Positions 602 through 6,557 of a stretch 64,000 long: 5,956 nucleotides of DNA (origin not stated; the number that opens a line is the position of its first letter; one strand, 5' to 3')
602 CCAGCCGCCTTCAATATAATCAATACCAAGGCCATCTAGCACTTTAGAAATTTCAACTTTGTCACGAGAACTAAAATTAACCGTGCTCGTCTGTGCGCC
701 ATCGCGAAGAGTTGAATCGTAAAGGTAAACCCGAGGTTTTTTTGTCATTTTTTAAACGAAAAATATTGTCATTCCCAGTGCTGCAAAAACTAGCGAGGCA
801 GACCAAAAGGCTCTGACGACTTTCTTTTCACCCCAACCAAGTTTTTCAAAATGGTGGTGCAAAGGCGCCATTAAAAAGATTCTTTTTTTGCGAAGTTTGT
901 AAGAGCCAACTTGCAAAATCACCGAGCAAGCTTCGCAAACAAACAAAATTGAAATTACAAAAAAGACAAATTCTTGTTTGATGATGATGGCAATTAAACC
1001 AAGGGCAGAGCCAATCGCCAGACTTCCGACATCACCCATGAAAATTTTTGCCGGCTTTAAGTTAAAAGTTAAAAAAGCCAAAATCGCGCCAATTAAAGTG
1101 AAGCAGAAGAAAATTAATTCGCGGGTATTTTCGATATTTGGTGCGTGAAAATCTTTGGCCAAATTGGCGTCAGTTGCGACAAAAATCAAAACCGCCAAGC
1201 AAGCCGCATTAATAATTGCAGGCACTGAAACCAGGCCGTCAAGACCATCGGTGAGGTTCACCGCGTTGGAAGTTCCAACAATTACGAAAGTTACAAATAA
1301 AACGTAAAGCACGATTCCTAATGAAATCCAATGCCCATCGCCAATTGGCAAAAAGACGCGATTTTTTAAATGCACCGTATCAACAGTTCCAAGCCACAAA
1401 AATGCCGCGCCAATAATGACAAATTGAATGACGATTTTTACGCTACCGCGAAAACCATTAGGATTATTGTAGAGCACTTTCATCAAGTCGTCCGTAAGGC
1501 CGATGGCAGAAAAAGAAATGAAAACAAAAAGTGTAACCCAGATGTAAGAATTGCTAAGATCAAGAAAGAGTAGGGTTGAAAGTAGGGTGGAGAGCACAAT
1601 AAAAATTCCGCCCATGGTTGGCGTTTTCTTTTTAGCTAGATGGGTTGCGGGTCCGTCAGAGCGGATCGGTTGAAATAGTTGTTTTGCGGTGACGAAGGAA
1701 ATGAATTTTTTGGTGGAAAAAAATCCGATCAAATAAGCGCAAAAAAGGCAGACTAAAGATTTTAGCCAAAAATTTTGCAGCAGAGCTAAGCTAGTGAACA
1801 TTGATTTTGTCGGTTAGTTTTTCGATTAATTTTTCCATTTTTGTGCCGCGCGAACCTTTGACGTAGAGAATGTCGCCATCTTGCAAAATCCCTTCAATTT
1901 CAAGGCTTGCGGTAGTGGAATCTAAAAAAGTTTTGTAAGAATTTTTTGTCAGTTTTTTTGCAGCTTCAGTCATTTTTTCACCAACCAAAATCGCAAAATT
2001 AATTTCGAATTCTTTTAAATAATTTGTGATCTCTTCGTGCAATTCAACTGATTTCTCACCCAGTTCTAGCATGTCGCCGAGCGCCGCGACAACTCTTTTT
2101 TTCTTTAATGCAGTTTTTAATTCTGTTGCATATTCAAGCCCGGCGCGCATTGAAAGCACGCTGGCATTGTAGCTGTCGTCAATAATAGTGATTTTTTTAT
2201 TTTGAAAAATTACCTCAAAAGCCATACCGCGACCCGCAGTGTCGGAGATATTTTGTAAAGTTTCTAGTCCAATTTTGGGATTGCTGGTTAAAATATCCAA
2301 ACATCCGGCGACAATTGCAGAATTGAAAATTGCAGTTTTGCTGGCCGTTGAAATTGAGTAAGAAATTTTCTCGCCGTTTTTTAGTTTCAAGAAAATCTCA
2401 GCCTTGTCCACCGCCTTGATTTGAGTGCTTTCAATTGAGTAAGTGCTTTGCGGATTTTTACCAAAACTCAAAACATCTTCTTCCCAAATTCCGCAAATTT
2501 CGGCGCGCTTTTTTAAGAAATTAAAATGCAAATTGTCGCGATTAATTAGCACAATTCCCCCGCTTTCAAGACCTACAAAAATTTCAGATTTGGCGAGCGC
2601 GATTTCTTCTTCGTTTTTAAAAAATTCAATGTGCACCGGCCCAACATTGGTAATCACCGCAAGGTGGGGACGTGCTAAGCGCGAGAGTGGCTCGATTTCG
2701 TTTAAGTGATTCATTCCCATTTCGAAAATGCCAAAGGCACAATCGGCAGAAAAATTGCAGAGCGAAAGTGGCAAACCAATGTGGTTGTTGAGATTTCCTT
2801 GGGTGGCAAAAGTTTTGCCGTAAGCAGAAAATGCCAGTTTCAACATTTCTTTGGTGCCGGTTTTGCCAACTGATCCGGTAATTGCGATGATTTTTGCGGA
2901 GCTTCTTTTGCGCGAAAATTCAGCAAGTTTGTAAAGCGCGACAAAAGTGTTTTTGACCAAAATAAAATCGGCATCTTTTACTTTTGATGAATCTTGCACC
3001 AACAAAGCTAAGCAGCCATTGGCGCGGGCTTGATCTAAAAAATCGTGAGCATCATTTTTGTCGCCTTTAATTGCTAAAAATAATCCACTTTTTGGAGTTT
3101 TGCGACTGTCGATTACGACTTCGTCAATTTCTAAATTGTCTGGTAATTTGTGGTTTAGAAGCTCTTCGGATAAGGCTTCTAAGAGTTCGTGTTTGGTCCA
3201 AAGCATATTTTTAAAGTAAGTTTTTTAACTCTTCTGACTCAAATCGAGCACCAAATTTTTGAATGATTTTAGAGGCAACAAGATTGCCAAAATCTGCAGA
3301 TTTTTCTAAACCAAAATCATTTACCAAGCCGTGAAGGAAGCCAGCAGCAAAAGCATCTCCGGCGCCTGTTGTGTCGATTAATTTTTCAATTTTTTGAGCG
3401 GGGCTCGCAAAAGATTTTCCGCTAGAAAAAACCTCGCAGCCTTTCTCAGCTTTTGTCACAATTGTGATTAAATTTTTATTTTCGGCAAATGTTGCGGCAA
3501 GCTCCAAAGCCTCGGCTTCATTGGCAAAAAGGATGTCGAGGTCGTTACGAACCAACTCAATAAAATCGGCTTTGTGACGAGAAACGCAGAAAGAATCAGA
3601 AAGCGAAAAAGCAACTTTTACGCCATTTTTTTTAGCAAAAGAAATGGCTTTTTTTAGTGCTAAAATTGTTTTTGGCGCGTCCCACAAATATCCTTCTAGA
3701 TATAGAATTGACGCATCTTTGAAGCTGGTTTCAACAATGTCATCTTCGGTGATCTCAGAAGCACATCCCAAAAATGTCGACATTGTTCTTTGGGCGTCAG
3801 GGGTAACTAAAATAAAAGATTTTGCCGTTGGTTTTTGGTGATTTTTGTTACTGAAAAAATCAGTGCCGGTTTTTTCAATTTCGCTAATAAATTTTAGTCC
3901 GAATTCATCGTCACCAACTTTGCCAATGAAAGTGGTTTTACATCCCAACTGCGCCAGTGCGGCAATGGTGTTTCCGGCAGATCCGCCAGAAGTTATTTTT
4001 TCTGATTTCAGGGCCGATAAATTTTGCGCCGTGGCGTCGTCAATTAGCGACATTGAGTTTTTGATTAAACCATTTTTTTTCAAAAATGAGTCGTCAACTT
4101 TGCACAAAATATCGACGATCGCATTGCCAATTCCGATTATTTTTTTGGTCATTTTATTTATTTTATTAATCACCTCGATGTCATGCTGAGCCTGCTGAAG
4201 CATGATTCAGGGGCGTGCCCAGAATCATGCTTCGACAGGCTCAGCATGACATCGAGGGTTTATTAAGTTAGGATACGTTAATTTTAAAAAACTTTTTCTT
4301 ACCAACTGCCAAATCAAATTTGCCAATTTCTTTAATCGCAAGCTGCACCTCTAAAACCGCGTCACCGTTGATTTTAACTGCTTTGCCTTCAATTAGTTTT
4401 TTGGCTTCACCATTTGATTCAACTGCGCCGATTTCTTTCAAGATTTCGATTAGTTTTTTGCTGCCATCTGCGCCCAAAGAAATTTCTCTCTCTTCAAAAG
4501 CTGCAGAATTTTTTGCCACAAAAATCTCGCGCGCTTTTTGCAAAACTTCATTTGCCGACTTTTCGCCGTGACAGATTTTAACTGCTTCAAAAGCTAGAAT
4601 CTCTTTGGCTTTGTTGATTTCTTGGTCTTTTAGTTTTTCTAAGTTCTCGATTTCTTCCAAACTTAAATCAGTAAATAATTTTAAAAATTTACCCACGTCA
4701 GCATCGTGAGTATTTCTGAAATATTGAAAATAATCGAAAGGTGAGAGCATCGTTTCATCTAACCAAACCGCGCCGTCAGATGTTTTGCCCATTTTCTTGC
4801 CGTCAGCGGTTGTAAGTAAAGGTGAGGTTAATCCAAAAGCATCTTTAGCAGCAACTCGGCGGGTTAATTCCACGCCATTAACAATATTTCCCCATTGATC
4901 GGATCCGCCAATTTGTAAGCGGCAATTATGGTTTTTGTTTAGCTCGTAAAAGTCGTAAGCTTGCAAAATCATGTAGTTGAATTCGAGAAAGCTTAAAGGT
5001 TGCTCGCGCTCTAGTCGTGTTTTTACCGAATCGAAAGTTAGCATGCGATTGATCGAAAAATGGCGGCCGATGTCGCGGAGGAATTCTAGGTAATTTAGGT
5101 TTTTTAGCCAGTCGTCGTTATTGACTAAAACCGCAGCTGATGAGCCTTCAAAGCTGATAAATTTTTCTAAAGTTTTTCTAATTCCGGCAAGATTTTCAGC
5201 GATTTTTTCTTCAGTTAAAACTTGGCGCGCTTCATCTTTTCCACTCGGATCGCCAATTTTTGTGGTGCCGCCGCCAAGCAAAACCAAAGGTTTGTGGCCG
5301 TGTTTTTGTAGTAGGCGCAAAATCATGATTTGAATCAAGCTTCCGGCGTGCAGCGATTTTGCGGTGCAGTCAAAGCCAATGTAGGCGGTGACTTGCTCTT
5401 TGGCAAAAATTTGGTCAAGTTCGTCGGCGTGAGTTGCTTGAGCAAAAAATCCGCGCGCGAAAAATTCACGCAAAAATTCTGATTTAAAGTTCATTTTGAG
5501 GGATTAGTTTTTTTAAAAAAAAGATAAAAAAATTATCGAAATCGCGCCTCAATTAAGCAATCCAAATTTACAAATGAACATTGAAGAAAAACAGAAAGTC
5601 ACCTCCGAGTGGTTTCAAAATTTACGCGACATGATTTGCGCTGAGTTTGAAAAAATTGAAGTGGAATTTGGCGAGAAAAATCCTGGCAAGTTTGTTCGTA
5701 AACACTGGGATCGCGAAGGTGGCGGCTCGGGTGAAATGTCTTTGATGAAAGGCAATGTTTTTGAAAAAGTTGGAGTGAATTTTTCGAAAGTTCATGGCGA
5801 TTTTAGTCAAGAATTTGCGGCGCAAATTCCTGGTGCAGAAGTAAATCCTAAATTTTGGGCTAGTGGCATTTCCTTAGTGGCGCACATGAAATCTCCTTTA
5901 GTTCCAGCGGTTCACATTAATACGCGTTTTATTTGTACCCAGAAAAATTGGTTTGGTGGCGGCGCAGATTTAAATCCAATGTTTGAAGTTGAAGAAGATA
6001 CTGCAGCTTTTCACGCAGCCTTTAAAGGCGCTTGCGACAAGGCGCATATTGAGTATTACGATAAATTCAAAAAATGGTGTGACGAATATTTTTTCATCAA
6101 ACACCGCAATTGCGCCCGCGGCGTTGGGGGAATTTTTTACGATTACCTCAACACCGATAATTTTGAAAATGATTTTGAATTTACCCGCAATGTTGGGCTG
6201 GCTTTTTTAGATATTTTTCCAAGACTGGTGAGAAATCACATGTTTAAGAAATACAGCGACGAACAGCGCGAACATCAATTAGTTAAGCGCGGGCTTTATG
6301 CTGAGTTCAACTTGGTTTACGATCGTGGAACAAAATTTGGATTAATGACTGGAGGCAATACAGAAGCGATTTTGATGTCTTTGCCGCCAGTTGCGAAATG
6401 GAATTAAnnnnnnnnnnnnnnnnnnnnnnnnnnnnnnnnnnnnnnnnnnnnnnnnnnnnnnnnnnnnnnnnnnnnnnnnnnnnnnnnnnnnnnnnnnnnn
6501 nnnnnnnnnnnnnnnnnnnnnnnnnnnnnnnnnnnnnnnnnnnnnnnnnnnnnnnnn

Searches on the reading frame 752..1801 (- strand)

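Call 25: search_protein_families(library=pfam, proteins=[window:752-1801:-], max_evalue=0.000001)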
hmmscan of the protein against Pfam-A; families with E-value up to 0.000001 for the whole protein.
window:752-1801:- (349 aa): 1 family
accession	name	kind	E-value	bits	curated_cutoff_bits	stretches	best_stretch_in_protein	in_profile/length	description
PF00953.26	Glycos_transf_4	-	8.6e-32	110.8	27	1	88-274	2-159/160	Glycosyl transferase family 4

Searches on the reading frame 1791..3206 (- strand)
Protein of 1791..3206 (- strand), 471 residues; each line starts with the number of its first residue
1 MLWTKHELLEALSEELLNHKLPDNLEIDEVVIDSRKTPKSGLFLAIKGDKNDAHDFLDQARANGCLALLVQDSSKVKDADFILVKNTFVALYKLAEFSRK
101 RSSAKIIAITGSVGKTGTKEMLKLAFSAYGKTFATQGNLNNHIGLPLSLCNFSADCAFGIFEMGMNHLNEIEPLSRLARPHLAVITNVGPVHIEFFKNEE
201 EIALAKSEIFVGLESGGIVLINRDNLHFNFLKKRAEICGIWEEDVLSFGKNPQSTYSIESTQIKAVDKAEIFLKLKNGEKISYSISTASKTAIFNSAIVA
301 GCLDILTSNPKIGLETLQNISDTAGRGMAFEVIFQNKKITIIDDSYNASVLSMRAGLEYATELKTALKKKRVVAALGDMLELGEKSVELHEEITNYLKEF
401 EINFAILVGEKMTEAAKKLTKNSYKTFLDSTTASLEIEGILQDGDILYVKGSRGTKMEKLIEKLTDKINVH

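Call 25: search_protein_families(library=pfam, proteins=[window:1791-3206:-], max_evalue=0.000001)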
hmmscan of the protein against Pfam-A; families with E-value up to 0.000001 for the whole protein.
window:1791-3206:- (471 aa): 2 families
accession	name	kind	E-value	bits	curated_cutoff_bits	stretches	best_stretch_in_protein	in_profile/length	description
PF08245.18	Mur_ligase_M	-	2.1e-38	132.7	24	1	109-302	1-199/200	Mur ligase middle domain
PF02875.26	Mur_ligase_C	-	3.2e-15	57.5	28.4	1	330-453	3-127/127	Mur ligase, glutamate ligase domain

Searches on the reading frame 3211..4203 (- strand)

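Call 25: search_protein_families(library=pfam, proteins=[window:3211-4203:-], max_evalue=0.000001)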
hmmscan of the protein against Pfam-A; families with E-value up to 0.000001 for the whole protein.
window:3211-4203:- (330 aa): 1 family
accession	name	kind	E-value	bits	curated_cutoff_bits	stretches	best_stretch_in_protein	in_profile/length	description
PF00294.29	PfkB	-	1.1e-46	160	25.8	1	57-323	20-299/302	pfkB family carbohydrate kinase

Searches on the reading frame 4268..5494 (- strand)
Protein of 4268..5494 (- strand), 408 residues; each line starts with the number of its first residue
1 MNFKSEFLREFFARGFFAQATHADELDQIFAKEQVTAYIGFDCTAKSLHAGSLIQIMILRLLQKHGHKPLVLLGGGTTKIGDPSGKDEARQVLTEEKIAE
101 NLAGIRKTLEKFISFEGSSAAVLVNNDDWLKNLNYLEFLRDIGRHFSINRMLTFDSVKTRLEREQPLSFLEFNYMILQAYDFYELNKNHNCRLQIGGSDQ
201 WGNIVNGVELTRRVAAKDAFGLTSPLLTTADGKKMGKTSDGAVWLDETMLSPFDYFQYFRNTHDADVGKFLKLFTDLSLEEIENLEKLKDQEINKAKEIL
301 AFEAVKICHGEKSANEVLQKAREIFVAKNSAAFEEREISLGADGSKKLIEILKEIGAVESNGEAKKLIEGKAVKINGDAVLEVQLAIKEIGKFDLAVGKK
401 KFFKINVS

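Call 25: search_protein_families(library=pfam, proteins=[window:4268-5494:-], max_evalue=0.000001)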
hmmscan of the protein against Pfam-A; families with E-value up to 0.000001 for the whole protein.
window:4268-5494:- (408 aa): 1 family
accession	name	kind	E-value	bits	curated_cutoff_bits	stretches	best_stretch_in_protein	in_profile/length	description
PF00579.31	tRNA-synt_1b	-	1e-82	278.2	21.1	1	33-325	4-291/292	tRNA synthetases class I (W and Y)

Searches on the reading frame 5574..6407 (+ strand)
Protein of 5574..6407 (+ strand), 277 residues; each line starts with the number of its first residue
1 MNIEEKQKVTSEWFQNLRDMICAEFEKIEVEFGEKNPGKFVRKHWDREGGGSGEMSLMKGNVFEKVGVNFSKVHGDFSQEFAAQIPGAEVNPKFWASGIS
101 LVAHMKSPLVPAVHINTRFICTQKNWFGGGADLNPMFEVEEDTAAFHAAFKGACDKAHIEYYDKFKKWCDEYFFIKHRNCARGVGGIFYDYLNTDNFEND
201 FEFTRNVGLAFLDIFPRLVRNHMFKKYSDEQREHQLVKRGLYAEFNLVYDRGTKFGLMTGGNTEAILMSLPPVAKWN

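Call 25: search_protein_families(library=pfam, proteins=[window:5574-6407:+], max_evalue=0.000001)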
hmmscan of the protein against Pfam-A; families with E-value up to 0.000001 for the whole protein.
window:5574-6407:+ (277 aa): 1 family
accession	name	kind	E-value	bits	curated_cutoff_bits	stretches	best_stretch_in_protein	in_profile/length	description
PF01218.23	Coprogen_oxidas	-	1.2e-93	313.4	31.8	1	11-277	3-271/295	Coproporphyrinogen III oxidase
